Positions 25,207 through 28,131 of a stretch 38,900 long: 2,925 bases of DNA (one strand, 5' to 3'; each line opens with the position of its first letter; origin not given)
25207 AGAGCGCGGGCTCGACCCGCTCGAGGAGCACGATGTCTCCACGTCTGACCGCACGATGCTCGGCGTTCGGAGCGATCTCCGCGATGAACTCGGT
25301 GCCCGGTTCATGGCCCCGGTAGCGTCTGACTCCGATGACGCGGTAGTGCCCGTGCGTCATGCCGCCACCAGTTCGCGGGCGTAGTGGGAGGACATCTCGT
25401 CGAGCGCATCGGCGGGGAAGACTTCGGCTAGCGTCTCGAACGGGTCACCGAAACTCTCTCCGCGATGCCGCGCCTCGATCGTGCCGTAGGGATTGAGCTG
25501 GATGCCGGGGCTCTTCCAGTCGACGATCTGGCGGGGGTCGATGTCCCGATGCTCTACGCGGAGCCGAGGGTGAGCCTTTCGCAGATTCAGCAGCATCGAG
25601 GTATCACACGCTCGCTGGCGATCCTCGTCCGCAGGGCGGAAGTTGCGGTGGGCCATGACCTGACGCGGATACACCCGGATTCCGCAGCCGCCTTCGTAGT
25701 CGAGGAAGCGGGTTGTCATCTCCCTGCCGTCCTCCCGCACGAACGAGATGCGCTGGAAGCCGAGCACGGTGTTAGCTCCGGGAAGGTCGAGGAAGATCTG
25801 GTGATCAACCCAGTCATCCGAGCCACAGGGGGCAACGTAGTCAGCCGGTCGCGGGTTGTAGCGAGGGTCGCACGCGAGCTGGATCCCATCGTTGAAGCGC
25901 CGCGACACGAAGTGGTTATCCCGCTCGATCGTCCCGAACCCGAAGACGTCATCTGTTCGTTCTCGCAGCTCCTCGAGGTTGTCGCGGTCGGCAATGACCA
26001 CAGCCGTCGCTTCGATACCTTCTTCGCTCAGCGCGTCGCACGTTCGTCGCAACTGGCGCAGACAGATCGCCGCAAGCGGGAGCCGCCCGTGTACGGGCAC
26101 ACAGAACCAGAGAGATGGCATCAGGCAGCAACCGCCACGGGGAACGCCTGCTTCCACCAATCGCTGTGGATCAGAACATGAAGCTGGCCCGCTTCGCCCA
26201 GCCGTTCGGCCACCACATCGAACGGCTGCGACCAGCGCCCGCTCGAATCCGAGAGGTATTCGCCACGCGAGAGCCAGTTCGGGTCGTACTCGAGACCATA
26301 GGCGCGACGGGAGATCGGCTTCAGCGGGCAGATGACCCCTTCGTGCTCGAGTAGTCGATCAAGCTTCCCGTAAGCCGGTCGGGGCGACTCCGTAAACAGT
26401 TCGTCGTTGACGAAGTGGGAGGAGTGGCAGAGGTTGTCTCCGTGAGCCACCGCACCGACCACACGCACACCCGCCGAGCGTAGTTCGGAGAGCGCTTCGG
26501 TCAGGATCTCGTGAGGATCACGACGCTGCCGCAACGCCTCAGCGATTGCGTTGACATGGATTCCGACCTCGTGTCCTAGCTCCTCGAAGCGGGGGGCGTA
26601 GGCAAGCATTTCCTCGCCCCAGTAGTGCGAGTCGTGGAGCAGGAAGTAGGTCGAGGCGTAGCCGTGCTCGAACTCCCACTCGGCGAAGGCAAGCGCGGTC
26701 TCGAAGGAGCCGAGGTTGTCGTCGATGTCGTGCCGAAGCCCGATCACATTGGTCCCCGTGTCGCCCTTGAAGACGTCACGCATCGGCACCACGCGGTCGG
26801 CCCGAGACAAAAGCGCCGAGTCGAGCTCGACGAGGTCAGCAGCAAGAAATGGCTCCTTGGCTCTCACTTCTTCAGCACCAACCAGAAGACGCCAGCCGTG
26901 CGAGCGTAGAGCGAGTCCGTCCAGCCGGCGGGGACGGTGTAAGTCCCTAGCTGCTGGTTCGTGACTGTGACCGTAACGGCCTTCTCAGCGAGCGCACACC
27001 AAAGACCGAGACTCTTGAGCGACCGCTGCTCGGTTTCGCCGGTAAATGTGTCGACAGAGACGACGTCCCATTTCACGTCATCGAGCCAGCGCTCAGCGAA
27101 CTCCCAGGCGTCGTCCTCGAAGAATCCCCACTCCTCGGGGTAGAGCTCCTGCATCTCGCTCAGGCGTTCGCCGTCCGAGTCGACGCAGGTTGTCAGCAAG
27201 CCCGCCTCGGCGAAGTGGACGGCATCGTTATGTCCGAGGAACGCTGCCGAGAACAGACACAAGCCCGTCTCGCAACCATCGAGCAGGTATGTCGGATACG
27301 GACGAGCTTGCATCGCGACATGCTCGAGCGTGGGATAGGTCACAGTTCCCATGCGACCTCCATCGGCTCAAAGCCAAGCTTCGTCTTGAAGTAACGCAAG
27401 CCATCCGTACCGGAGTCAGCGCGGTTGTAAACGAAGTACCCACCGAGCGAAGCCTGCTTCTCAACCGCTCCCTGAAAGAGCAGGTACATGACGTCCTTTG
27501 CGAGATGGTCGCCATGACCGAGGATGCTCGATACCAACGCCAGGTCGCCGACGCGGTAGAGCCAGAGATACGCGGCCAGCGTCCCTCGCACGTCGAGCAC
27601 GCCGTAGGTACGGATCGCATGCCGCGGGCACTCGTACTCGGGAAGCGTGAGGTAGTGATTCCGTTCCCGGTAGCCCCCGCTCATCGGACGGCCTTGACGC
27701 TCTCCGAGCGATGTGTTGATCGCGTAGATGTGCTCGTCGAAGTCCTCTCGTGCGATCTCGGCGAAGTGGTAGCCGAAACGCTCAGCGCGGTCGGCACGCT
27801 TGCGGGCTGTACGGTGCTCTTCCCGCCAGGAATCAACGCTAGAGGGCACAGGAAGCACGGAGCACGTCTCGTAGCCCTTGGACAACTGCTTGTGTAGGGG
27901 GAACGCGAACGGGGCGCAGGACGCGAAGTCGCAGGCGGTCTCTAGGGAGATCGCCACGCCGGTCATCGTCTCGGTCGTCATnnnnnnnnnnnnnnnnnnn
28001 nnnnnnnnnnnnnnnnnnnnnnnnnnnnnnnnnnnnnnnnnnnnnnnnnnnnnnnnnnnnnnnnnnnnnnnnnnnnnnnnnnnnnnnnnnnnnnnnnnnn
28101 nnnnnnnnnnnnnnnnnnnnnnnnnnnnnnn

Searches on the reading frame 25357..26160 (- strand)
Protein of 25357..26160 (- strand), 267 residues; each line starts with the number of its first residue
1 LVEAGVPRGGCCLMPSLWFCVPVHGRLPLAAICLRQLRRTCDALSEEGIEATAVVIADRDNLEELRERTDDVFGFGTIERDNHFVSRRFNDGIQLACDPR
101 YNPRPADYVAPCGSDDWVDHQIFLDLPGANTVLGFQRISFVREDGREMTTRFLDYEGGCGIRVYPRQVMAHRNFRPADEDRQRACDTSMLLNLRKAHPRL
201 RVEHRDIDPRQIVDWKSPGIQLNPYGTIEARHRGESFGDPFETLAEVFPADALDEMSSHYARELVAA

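Call 8: search_protein_families(library=phrogs, proteins=[window:25357-26160:-], max_evalue=0.01)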
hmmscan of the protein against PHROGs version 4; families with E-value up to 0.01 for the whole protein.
window:25357-26160:- (267 aa): 0 families

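Call 25: search_protein_families(library=pfam, proteins=[window:25357-26160:-], max_evalue=1)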
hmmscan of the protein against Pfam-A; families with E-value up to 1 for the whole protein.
window:25357-26160:- (267 aa): 0 families

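Call 26: search_protein_families(library=ncbifam, proteins=[window:25357-26160:-], max_evalue=1)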
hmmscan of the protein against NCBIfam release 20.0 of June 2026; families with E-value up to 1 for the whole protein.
window:25357-26160:- (267 aa): 0 families

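Call 73: search_solved_structures(query=window:25357-26160:-, max_evalue=1)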
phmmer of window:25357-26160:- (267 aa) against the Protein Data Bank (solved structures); distinct sequences matched with E-value up to 1: 1.
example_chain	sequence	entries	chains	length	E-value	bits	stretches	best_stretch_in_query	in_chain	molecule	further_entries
3bcv_A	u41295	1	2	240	0.012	18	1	79-126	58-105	Putative glycosyltransferase protein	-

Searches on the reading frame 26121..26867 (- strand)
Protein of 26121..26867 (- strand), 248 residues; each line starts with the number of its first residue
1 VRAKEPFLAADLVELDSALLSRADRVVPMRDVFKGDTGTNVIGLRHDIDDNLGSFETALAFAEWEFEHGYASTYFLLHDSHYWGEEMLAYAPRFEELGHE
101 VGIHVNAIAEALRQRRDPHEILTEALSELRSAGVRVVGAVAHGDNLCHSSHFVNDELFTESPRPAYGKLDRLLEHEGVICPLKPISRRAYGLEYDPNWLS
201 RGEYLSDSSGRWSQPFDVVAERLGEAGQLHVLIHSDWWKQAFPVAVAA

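Call 8: search_protein_families(library=phrogs, proteins=[window:26121-26867:-], max_evalue=0.01)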
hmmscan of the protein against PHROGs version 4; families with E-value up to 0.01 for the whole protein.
window:26121-26867:- (248 aa): 0 families

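Call 25: search_protein_families(library=pfam, proteins=[window:26121-26867:-], max_evalue=1)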
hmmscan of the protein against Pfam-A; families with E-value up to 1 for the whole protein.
window:26121-26867:- (248 aa): 1 family
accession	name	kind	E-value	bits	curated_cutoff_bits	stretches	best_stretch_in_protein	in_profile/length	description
PF10649.15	DUF2478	-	0.055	13.5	22.3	1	113-145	7-39/159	Protein of unknown function (DUF2478)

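Call 26: search_protein_families(library=ncbifam, proteins=[window:26121-26867:-], max_evalue=1)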
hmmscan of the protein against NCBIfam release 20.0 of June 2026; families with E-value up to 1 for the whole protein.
window:26121-26867:- (248 aa): 0 families

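Call 74: search_solved_structures(query=window:26121-26867:-, max_evalue=1)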
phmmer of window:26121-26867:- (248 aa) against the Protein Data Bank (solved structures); distinct sequences matched with E-value up to 1: 5.
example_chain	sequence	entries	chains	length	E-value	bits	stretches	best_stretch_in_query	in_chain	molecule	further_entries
4hz0_A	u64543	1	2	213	0.0037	19.7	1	98-186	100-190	DNA topoisomerase 4 subunit B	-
3fv5_A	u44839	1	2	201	0.004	19.6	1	98-185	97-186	DNA topoisomerase 4 subunit B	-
1s16_A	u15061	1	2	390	0.01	18.3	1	99-186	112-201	Topoisomerase IV subunit B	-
1s14_A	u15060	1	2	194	0.025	17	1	132-185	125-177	Topoisomerase IV subunit B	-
9dbd_A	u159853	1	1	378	0.33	13.3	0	50-108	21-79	Tet4 Variant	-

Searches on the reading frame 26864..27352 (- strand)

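Call 8: search_protein_families(library=phrogs, proteins=[window:26864-27352:-], max_evalue=0.01)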
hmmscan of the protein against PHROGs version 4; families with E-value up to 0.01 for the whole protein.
window:26864-27352:- (162 aa): 0 families

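Call 9: search_protein_families(library=pfam, proteins=[window:26864-27352:-], max_evalue=0.1)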
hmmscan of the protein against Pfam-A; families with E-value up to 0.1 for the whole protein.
window:26864-27352:- (162 aa): 0 families

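Call 25: search_protein_families(library=pfam, proteins=[window:26864-27352:-], max_evalue=1)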
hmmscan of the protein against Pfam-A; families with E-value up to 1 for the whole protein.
window:26864-27352:- (162 aa): 0 families

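Call 26: search_protein_families(library=ncbifam, proteins=[window:26864-27352:-], max_evalue=1)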
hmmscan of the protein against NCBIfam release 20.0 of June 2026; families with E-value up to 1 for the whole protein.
window:26864-27352:- (162 aa): 1 family
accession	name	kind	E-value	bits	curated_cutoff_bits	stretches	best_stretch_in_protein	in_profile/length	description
NF000438.2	blaPOM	exception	0.066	12.4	610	1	110-147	2-39/286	POM family subclass B3 metallo-beta-lactamase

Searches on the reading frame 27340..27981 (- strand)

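Call 8: search_protein_families(library=phrogs, proteins=[window:27340-27981:-], max_evalue=0.01)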
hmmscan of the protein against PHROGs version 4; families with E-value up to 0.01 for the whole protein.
window:27340-27981:- (213 aa): 0 families

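Call 9: search_protein_families(library=pfam, proteins=[window:27340-27981:-], max_evalue=0.1)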
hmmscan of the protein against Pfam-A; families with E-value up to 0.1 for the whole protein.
window:27340-27981:- (213 aa): 1 family
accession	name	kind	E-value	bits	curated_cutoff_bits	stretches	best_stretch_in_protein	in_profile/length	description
PF13480.13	Acetyltransf_6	-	0.056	14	22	1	51-177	2-125/143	Acetyltransferase (GNAT) domain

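Call 25: search_protein_families(library=pfam, proteins=[window:27340-27981:-], max_evalue=1)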
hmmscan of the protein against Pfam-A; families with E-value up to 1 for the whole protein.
window:27340-27981:- (213 aa): 1 family
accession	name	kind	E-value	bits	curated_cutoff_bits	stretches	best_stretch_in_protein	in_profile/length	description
PF13480.13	Acetyltransf_6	-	0.056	14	22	1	51-177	2-125/143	Acetyltransferase (GNAT) domain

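Call 26: search_protein_families(library=ncbifam, proteins=[window:27340-27981:-], max_evalue=1)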
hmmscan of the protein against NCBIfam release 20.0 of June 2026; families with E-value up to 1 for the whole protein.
window:27340-27981:- (213 aa): 0 families
